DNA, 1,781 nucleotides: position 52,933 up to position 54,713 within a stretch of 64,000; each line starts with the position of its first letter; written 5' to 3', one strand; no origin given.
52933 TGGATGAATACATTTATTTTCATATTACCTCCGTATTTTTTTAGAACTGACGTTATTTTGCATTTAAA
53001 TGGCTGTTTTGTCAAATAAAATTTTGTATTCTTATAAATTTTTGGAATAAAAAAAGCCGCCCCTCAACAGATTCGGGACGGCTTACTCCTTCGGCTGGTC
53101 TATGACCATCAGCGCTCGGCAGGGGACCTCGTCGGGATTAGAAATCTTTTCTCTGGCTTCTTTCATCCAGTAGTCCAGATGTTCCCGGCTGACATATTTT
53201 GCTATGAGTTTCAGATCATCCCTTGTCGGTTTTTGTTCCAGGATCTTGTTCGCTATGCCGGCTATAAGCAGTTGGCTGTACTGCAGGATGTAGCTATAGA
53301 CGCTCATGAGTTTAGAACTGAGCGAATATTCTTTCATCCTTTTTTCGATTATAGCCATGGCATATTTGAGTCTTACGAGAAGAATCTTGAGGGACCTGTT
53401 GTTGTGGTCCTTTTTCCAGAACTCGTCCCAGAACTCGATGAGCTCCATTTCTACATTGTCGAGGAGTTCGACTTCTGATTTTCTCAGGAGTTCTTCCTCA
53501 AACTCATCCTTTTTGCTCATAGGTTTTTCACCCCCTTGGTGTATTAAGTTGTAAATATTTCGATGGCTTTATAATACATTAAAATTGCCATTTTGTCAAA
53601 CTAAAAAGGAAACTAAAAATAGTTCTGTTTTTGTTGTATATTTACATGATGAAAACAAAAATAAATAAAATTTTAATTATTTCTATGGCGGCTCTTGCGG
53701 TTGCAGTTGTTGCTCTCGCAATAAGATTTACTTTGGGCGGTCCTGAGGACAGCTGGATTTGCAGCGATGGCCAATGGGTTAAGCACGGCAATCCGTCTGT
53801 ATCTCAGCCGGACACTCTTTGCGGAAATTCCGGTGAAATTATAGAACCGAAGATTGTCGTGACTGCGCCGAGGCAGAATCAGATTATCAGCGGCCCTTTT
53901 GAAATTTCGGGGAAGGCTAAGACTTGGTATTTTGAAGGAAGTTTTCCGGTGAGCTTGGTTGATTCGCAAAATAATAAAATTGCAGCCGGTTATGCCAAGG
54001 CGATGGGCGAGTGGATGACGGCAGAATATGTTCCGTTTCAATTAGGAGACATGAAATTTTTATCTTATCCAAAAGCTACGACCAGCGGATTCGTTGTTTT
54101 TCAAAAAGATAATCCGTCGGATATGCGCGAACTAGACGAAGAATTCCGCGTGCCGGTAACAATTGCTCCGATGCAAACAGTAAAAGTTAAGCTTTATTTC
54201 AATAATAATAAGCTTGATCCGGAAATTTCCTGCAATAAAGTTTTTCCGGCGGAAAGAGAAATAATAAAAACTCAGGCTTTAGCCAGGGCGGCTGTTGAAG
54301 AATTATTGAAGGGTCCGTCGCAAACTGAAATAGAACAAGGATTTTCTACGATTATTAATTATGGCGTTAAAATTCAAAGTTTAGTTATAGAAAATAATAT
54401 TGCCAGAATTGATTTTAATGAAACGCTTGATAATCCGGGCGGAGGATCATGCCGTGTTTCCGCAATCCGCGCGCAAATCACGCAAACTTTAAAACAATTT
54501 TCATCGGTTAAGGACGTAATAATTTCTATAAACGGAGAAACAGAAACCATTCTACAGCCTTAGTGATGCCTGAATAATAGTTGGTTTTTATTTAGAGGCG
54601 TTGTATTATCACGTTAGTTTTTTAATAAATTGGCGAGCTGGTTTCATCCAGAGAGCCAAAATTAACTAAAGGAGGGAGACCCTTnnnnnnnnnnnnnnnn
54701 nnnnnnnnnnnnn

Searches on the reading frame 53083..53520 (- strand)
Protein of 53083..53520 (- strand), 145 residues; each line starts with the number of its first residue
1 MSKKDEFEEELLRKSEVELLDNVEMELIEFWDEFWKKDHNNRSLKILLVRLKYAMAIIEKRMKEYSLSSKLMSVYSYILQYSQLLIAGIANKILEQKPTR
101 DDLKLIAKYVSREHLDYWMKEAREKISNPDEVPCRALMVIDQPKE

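Call 8: search_protein_families(library=pfam, proteins=[window:53083-53520:-], max_evalue=0.01)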
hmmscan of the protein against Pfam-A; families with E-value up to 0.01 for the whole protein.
window:53083-53520:- (145 aa): 0 families

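Call 12: find_encoding_contigs(protein=window:53083-53520:-, flank=10000, max_places=10)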
Protein window:53083-53520:- (145 aa): 1 contig read that carries it; 1 place shown.
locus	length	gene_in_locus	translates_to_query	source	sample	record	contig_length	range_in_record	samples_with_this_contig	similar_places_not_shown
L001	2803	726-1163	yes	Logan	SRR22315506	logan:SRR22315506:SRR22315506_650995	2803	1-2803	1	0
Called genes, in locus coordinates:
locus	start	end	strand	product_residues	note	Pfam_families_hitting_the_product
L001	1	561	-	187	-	?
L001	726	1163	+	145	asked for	-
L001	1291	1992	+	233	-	-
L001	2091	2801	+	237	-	?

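Call 16: find_homologous_proteins(query=window:53083-53520:-)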
Query window:53083-53520:- (145 aa): 1 proteins with E <= 0.001 among 18 candidates.
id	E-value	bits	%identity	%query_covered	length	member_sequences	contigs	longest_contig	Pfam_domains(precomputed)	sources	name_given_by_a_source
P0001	4.9e-86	303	100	100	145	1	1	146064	-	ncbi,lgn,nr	ncbi:MAG: hypothetical protein PHN74_00505 [Candidatus Pacebacteria bacterium]|nr:hypothetical prote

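Call 51: find_related_loci(query=window:53083-53520:-, collection=viral_contigs, flank=3000)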
Query window:53083-53520:- (145 aa) in viral_contigs; peptide patterns used: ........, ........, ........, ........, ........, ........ (x = any residue, [..] = any of these).
12 stretches matched a pattern, but none encodes a relative of the query by tblastn (E <= 1e-3).

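Call 53: search_protein_families(library=phrogs, proteins=[window:53083-53520:-], max_evalue=0.01)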
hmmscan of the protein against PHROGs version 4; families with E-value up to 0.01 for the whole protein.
window:53083-53520:- (145 aa): 0 families

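Call 54: search_protein_families(library=ncbifam, proteins=[window:53083-53520:-], max_evalue=0.01)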
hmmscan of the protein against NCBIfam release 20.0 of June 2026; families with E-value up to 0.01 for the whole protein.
window:53083-53520:- (145 aa): 0 families

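Call 64: search_protein_representatives(protein=window:53083-53520:-)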
Query: 145 residues. Proteins with E-value up to 0.001 (for the whole library): 5; up to 1e-10: 1; up to 1e-30: 1. The best 5 are listed.
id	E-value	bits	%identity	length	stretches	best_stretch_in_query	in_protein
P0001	1.6e-86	303.4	100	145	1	1-145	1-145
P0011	8.3e-10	55.1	36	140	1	26-140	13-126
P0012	4.7e-05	39.7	31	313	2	28-111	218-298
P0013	7.8e-05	39.0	35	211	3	66-130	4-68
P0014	3.8e-04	36.7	30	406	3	26-130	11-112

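Call 68: find_encoding_contigs(protein=P0011, flank=2000, max_places=3)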
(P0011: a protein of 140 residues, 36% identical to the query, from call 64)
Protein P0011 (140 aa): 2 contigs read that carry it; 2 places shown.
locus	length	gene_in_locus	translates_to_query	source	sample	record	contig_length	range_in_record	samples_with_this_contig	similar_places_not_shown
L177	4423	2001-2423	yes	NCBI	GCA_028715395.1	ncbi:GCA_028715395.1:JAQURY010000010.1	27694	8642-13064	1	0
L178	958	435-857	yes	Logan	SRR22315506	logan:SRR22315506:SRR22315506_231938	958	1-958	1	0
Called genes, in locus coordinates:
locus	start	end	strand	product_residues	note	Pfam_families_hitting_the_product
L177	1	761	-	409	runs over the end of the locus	PF21760:SecD_1st, PF22599:SecDF_P1_head, PF02355:SecD_SecF_C, PF03176:MMPL, PF12349:Sterol-sensing (weak)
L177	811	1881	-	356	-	PF03891:DUF333, PF10648:Gmad2, PF10646:Germane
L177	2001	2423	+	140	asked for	-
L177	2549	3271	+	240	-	PF01628:HrcA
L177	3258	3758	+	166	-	PF01025:GrpE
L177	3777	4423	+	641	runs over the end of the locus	PF00012:HSP70, PF06723:MreB_Mbl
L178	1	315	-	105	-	?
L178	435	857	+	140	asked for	-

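Call 71: find_encoding_contigs(protein=P0011, flank=10000, max_places=1)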
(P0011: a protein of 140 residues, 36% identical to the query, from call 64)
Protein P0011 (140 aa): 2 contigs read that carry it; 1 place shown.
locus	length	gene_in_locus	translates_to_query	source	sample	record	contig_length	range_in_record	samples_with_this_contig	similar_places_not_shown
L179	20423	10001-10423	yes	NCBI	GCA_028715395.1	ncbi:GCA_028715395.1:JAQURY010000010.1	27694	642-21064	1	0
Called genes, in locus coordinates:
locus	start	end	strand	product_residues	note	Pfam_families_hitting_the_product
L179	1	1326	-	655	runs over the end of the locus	PF02463:SMC_N, PF13175:AAA_15, PF13476:AAA_23 (faint), PF13555:AAA_29 (weak), PF13304:AAA_21 (weak)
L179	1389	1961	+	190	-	PF08207:EFP_N, PF09285:Elong-fact-P_C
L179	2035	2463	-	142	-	-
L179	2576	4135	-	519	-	PF02534:T4SS-DNA_transf, PF10412:TrwB_AAD_bind, PF01935:DUF87 (weak), PF12696:TraG-D_C (weak)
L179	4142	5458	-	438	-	PF26449:DUF8128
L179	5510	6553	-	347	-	PF04545:Sigma70_r4, PF05066:HARE-HTH (weak)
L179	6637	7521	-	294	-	PF02355:SecD_SecF_C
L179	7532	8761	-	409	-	PF21760:SecD_1st, PF22599:SecDF_P1_head, PF02355:SecD_SecF_C, PF03176:MMPL, PF12349:Sterol-sensing (weak)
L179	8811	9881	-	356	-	PF03891:DUF333, PF10648:Gmad2, PF10646:Germane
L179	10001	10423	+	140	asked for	-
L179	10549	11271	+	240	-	PF01628:HrcA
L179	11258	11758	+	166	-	PF01025:GrpE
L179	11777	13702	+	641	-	PF00012:HSP70, PF06723:MreB_Mbl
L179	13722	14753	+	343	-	-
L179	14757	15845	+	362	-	PF00226:DnaJ, PF01556:DnaJ_C, PF27659:CHP02642 (faint), PF00684:DnaJ_CXXCXGXG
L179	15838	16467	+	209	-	PF00657:Lipase_GDSL, PF13472:Lipase_GDSL_2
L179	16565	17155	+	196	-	-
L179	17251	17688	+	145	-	-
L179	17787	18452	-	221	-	-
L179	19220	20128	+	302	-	PF01544:CorA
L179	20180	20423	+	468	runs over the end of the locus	PF01406:tRNA-synt_1e, PF01921:tRNA-synt_1f (faint), PF09334:tRNA-synt_1g, PF09190:DALR_2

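Call 79: predict_structure(protein=window:53083-53520:-)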
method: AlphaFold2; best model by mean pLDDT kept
length: 145 residues; sequences in the alignment: 1
mean_pLDDT: 71.4   pTM: 0.62
mean pLDDT of the five models: 71.4, 70.3, 69.8, 67.1, 66.1
residues with pLDDT >= 90: 0; 70-90: 83; 50-70: 45; < 50: 17
segments of 3 or more residues with pLDDT < 50: 133-145
pLDDT, mean of each block of 10 residues (from residue 1): 66 62 67 77 88 86 79 78 81 83 84 66 53 46 37
secondary structure, 60 per line:
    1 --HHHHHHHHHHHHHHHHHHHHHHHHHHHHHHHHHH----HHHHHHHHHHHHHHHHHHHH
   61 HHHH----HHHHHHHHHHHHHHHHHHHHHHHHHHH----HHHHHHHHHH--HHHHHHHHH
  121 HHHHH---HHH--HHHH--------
elements in order: H3-36 H41-64 H69-95 H100-109 H112-125 H134-137

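Call 102: fold_search(model_id=the predicted structure, library=pdb)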
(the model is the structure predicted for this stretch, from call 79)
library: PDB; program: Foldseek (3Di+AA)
matches with E <= 10: 356; with E <= 0.001: 0
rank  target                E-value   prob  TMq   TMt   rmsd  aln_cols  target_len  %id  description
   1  3efz_A                8.4e-01  0.82  0.40  0.29   5.1       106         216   16  Crystal Structure of a 14-3-3 protein from cryptosporidium parvum (cgd1_2980) (released 2008-09-23)
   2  4hfg_A                8.9e-01  0.13  0.20  0.22  12.8       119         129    8  CID of human RPRD1B (released 2012-10-17)
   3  8r0j_C                9.9e-01  0.57  0.41  0.23   7.1       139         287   11  Crystal structure of the retromer complex VPS29/VPS35 with the ligand bis-1,3-phenyl guanylhydrazone, 2a (released 2024-03-27)
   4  9k86_A                1.0e+00  0.25  0.32  0.25   6.4       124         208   12  Cryo-EM structure of designed zinc-induced filament Fiber-n6-Zn1-HEHE-410 (released 2025-10-29)
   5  5jsb_B                1.2e+00  0.47  0.33  0.40  12.1       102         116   20  Crystal structure of Mcl1-inhibitor complex (released 2016-11-16)
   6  7ubt                  1.3e+00  0.10  0.20  0.07  19.9       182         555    9  Stat5a Core in complex with Compound 18 (released 2023-02-15)
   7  8eja_B                1.4e+00  0.51  0.35  0.43  12.3       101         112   16  Computational design of potent and selective inhibitors of Bak and Bax (released 2024-03-20)
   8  4hfg_B                1.4e+00  0.15  0.24  0.27  14.0       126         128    9  CID of human RPRD1B (released 2012-10-17)
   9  5woz_MODEL_1_A        1.5e+00  0.14  0.24  0.26  12.8       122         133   14  NMR solution structure of Rtt103 (RTT) protein using two 4D-spectra (released 2018-02-07)
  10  8eja_A                1.6e+00  0.57  0.36  0.44   7.9       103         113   14  Computational design of potent and selective inhibitors of Bak and Bax (released 2024-03-20)
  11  1kt1                  1.6e+00  0.11  0.20  0.10  14.7       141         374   13  Structure of the Large FKBP-like Protein, FKBP51, Involved in Steroid Receptor Complexes (released 2003-02-04)
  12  5yny_D                1.7e+00  0.63  0.33  0.43   7.2        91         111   18  Structure of house dust mite allergen Der F 21 in PEG2KMME (released 2019-03-13)
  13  6rlz_A                1.7e+00  0.35  0.36  0.25   9.2       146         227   11  Crystal Structure of 14-3-3zeta in complex with a macrocyclic 8-mer peptide derived from ExoS (released 2020-03-18)
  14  7fik_O                1.7e+00  0.11  0.21  0.07  15.6       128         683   12  The cryo-EM structure of the CR subunit from X. laevis NPC (released 2022-11-09)
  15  5ynx_A                1.8e+00  0.47  0.35  0.42   8.8       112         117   17  Structure of house dust mite allergen Der f 21 in PEG400 (released 2019-03-13)
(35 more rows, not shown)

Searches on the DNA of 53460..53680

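Call 43: search_rna_families(source=window, start=53460, end=53680, threshold=evalue, max_evalue=10)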
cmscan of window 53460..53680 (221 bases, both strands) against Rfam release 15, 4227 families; matches with E-value up to 10: 8.
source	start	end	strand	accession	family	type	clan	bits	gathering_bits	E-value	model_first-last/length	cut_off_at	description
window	53595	53639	-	RF00242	ctRNA_pT181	Gene; antisense;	-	17.9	56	6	1-94/94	no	ctRNA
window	53504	53623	+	RF04318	idnO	Cis-reg;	-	17.4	100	1.6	1-206/206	no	idnO ncRNA motif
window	53505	53614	-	RF00443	SNORA27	Gene; snRNA; snoRNA; HACA-box;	CL00032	13.9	64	3.7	1-127/127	no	Small nucleolar RNA SNORA27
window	53621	53666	+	RF02060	STnc410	Gene; sRNA;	-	12.6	50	1.6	1-158/158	no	Enterobacterial sRNA STnc410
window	53517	53594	-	RF02913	pemK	Cis-reg;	-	12.6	34.8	5.8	1-61/61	no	pemK RNA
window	53460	53512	+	RF02517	mir-1017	Gene; miRNA;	-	12.5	50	7.9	9-71/71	5'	mir-1017 microRNA precursor family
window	53632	53665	-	RF02108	DLEU2_4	Gene; lncRNA;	-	11.5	40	6.2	25-58/58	no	Deleted in lymphocytic leukemia 2 conserved region 4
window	53479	53497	-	RF02267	Vax2os1_2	Gene; lncRNA;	-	3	55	5.4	448-466/466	no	Vax2os1 conserved region 2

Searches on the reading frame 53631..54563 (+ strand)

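Call 8: search_protein_families(library=pfam, proteins=[window:53631-54563:+], max_evalue=0.01)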
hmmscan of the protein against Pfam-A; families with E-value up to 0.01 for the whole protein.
window:53631-54563:+ (310 aa): 2 families
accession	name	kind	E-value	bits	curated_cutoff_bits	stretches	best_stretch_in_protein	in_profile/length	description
PF10646.14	Germane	-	2.6e-20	73.6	23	1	187-304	1-115/117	Sporulation and spore germination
PF10648.15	Gmad2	-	1.9e-10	41.3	25.7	1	75-164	2-84/86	Immunoglobulin-like domain of bacterial spore germination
